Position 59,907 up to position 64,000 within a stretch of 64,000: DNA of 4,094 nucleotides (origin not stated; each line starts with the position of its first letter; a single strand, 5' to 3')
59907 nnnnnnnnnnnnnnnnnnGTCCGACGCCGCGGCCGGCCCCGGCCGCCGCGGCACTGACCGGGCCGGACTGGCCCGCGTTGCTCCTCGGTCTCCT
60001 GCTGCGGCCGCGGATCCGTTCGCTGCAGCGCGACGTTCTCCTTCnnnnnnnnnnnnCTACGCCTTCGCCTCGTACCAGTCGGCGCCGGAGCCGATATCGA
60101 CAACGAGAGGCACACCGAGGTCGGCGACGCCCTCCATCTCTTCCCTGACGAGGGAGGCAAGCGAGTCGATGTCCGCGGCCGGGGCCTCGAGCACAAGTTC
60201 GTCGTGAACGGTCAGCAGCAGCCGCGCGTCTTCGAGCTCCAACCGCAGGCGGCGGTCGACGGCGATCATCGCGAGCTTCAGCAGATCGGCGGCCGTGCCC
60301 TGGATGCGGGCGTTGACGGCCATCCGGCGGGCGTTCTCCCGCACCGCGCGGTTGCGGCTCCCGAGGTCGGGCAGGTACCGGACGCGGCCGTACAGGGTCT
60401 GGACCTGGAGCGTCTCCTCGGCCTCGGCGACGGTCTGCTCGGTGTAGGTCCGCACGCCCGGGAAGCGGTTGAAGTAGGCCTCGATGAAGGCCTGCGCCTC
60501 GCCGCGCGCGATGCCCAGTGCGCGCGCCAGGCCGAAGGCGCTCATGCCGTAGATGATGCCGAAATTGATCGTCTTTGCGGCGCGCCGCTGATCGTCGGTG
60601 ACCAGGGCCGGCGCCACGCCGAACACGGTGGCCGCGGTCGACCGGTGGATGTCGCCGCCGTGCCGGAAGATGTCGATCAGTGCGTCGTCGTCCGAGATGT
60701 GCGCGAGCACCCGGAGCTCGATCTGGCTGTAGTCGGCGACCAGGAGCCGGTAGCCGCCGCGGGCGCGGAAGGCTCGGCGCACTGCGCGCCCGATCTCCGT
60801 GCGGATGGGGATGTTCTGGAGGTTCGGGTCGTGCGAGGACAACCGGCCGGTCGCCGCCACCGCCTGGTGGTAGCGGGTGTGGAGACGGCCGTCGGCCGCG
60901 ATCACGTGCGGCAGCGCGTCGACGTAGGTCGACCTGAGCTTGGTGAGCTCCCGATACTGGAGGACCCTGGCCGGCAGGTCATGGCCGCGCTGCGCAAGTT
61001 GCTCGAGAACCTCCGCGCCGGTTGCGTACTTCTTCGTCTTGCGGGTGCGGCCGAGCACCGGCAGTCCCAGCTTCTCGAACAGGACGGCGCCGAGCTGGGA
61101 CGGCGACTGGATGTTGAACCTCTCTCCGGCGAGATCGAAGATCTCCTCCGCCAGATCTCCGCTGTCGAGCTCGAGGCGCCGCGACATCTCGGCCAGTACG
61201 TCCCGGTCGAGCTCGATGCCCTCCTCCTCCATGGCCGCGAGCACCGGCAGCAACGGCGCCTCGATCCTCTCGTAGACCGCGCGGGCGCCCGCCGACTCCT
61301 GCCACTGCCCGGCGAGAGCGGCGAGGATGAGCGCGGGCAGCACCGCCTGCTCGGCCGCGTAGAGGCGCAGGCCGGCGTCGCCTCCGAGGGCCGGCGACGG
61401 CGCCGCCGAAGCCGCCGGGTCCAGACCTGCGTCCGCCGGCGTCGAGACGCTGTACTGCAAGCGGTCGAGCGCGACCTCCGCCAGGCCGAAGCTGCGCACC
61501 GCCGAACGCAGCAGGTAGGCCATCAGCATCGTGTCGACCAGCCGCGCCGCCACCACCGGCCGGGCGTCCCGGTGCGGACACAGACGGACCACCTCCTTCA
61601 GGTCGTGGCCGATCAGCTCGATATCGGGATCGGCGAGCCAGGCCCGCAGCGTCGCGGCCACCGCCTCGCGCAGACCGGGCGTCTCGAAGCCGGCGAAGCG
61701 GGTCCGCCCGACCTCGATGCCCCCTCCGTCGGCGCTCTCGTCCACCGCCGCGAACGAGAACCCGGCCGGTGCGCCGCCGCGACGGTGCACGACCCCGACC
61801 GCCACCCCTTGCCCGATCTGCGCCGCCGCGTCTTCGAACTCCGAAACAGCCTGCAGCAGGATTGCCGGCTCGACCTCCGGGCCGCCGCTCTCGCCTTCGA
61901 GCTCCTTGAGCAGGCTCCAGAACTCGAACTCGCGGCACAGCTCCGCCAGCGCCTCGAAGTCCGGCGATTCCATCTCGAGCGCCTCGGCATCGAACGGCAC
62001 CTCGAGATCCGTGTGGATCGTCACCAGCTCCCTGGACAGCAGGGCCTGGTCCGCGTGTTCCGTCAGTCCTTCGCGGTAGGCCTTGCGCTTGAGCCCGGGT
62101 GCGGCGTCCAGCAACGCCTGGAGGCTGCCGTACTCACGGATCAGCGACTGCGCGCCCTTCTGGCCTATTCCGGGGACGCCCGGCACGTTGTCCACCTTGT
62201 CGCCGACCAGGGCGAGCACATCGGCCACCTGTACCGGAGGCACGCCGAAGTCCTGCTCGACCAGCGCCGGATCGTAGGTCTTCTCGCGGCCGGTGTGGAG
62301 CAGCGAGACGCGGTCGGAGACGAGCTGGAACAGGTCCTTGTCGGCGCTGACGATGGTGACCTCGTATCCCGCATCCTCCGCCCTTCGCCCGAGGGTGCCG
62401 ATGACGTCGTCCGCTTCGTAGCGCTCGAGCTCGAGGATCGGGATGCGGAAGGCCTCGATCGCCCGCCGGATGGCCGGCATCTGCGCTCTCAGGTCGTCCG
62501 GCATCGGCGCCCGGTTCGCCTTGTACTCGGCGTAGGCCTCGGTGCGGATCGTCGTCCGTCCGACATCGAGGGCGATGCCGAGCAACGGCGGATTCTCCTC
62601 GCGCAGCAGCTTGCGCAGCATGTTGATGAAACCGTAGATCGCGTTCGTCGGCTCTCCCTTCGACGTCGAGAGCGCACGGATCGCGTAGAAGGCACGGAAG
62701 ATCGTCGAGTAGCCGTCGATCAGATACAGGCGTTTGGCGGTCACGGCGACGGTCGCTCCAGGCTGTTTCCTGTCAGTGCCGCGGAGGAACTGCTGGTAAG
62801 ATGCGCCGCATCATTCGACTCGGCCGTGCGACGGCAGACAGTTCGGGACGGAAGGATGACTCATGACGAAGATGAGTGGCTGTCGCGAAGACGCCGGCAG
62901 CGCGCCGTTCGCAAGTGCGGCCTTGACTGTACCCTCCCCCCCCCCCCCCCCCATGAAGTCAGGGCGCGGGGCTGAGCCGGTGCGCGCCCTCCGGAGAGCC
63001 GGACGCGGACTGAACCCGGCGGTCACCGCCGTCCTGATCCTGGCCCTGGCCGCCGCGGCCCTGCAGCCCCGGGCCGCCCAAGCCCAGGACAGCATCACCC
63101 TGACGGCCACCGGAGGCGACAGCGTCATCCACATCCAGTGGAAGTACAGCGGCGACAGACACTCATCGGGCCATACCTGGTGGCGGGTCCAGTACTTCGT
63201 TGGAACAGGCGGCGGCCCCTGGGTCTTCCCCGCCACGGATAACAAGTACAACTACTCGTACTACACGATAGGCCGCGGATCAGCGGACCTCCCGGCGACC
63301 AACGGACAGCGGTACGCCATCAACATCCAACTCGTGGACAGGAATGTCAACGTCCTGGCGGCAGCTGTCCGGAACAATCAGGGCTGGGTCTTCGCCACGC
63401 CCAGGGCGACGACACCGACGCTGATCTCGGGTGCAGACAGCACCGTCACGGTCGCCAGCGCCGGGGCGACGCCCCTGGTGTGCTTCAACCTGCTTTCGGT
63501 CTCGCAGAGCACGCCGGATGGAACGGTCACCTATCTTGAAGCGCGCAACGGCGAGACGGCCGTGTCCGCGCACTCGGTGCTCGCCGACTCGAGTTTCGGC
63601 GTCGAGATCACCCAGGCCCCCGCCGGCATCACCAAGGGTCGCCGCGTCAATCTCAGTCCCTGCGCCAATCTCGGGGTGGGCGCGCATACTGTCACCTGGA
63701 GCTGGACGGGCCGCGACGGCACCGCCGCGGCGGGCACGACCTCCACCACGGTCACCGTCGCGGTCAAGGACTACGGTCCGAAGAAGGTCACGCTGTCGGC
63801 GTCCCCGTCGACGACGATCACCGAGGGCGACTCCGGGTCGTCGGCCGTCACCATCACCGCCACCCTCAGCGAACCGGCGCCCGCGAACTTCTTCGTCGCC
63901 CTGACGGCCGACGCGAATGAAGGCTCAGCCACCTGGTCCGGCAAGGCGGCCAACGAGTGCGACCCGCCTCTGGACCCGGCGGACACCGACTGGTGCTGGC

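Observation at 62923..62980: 17-C homopolymer between a TTGACT -35-like hexamer and the start of a secreted repeat-protein gene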

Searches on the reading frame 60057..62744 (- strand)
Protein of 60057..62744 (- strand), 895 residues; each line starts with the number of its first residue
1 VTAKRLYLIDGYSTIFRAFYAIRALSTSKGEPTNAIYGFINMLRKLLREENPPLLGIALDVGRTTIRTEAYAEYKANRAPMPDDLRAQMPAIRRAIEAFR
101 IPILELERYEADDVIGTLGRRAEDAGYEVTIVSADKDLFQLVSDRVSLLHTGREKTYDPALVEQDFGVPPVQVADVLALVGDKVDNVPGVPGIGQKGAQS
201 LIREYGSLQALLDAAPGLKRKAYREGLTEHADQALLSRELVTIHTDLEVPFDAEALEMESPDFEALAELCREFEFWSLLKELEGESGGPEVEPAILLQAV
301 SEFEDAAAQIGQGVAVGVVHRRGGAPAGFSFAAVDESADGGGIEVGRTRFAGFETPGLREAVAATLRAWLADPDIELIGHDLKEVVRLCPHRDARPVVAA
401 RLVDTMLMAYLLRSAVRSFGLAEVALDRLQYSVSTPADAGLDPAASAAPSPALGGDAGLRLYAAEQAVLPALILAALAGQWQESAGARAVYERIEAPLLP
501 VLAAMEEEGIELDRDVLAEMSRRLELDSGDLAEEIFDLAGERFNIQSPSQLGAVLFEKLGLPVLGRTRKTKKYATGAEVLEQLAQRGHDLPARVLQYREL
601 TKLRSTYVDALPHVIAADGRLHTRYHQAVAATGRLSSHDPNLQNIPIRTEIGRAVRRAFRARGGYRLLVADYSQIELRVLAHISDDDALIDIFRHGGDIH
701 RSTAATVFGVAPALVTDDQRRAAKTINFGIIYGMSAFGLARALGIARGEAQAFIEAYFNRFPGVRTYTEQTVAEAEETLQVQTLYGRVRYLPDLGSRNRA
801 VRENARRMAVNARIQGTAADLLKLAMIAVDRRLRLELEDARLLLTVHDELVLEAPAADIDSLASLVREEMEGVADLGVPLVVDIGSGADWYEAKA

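Call 8: search_protein_families(library=pfam, proteins=[window:60057-62744:-], max_evalue=0.01)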
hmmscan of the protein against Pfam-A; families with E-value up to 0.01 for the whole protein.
window:60057-62744:- (895 aa): 4 families
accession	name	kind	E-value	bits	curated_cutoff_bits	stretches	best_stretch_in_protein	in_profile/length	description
PF00476.26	DNA_pol_A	-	8.9e-149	496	34.3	1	515-892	2-381/381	DNA polymerase family A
PF02739.22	5_3_exonuc_N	-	1.5e-58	197.5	34.3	1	5-167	1-164/164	5'-3' exonuclease, N-terminal resolvase-like domain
PF01367.25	5_3_exonuc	-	1.6e-30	105.9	40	1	168-263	1-96/97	5'-3' exonuclease, C-terminal SAM fold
PF12826.13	HHH_2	-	0.0053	17.3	27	0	189-214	7-32/64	Helix-hairpin-helix motif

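Call 36: find_encoding_contigs(protein=window:60057-62744:-, flank=10000, max_places=10)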
Protein window:60057-62744:- (895 aa): no gene with exactly this product is on record in the collection.

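Call 38: find_homologous_proteins(query=window:60057-62744:-, max_evalue=1e-100)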
Query window:60057-62744:- (895 aa): 7873 proteins with E <= 1e-100 among 8000 candidates; the best 120 are listed.
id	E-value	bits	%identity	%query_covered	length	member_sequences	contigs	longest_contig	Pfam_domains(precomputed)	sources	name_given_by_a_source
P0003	0.0e+0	1939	100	100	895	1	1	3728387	PF01367.26,PF02739.23,PF00476.27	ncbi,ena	-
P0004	0.0e+0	1656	86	100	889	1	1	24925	PF01367.26,PF02739.23,PF00476.27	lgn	-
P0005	0.0e+0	1650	85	100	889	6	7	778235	PF01367.26,PF02739.23,PF00476.27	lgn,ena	-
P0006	0.0e+0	1650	85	100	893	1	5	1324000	PF01367.26,PF02739.23,PF00476.27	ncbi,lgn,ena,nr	ncbi:MAG: DNA polymerase I [Acidobacteriota bacterium]|nr:DNA polymerase I [Acidobacteriota bacteriu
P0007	0.0e+0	1640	84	100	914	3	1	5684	PF01367.26,PF02739.23,PF00476.27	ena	-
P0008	0.0e+0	1637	85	100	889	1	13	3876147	PF01367.26,PF02739.23,PF00476.27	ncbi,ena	-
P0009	0.0e+0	1636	84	100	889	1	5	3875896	PF01367.26,PF02739.23,PF00476.27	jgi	-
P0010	0.0e+0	1635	84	100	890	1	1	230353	PF01367.26,PF02739.23,PF00476.27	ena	-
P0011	0.0e+0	1634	84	100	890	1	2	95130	PF01367.26,PF02739.23,PF00476.27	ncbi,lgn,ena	-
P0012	0.0e+0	1631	84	100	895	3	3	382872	PF01367.26,PF02739.23,PF00476.27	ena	-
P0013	0.0e+0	1629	84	100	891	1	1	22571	PF01367.26,PF02739.23,PF00476.27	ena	-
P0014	0.0e+0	1629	84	100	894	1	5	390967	PF01367.26,PF02739.23,PF00476.27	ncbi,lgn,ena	-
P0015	0.0e+0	1628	84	100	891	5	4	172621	PF01367.26,PF02739.23,PF00476.27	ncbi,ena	-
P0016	0.0e+0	1628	84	100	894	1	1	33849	PF01367.26,PF02739.23,PF00476.27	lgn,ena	-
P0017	0.0e+0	1625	84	100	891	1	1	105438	PF01367.26,PF02739.23,PF00476.27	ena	-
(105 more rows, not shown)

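Call 39: find_encoding_contigs(protein=P0003, flank=10000, max_places=10)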
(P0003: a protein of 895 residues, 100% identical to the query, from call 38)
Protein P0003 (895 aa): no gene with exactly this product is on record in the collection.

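Call 40: find_encoding_contigs(protein=P0008, flank=8000, max_places=10)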
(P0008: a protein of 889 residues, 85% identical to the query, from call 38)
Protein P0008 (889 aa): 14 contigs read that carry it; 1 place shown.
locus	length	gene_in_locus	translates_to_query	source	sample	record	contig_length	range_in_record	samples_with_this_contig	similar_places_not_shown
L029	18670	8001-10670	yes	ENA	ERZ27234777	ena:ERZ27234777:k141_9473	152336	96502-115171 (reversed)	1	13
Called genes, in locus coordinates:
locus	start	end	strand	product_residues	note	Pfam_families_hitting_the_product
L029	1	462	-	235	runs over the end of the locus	PF07638:Sigma70_ECF (weak), PF04542:Sigma70_r2, PF08281:Sigma70_r4_2, PF04545:Sigma70_r4 (weak)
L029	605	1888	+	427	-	PF04413:Glycos_transf_N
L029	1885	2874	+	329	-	PF02606:LpxK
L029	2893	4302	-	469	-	PF00209:SNF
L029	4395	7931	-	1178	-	PF00515:TPR_1 (faint), PF07719:TPR_2 (faint), PF01839:FG-GAP (faint), PF13517:FG-GAP_3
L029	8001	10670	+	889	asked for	PF02739:5_3_exonuc_N, PF01367:5_3_exonuc, PF00476:DNA_pol_A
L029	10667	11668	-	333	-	PF00296:Bac_luciferase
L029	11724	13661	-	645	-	PF00009:GTP_EFTU, PF03144:GTP_EFTU_D2, PF25461:Beta-barrel_SelB, PF09107:WHD_3rd_SelB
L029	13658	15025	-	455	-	PF00072:Response_reg, PF00158:Sigma54_activat, PF14532:Sigma54_activ_2, PF01078:Mg_chelatase (faint), PF00004:AAA (weak), PF07728:AAA_5, PF25601:AAA_lid_14, PF02954:HTH_8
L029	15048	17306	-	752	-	PF00672:HAMP, PF00989:PAS (weak), PF12860:PAS_7 (weak), PF13188:PAS_8, PF00512:HisKA, PF13581:HATPase_c_2 (weak), PF02518:HATPase_c, PF14501:HATPase_c_5 (weak), +1 more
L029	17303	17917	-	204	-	PF14334:DUF4390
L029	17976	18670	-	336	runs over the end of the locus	PF03331:LpxC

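Call 49: list_cluster_members(proteins=[P0003, P0002, P0006])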
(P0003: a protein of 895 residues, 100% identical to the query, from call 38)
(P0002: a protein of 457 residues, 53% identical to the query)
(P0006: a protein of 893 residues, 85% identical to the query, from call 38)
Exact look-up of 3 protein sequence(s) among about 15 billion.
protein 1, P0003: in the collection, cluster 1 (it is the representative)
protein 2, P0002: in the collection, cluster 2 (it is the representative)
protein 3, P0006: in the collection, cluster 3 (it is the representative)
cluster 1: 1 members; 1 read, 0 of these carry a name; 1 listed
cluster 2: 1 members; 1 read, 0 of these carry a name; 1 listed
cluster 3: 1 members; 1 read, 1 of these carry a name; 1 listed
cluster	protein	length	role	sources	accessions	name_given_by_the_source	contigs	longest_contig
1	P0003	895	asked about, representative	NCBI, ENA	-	-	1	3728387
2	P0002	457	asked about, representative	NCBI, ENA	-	-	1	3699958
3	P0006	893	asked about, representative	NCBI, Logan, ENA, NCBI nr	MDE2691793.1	MAG: DNA polymerase I [Acidobacteriota bacterium] | DNA polymerase I [Acidobacteriota bacterium]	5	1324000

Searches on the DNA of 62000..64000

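Call 7: search_rna_families(source=window, start=62000, end=64000, threshold=evalue, max_evalue=1)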
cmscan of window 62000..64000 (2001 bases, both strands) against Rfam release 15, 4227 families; matches with E-value up to 1: 3.
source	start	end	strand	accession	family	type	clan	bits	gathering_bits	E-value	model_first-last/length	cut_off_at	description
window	63399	63465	-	RF01059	mir-598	Gene; miRNA;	-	20.5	69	0.46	1-80/80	no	mir-598 microRNA precursor family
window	62850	62910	+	RF00282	SNORD48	Gene; snRNA; snoRNA; CD-box;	-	16.7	36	0.99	1-63/63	no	Small nucleolar RNA SNORD48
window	63710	63731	-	RF02243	Xoo8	Gene; sRNA;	-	13.5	90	0.58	101-122/323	no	Proteobacterial sRNA Xoo8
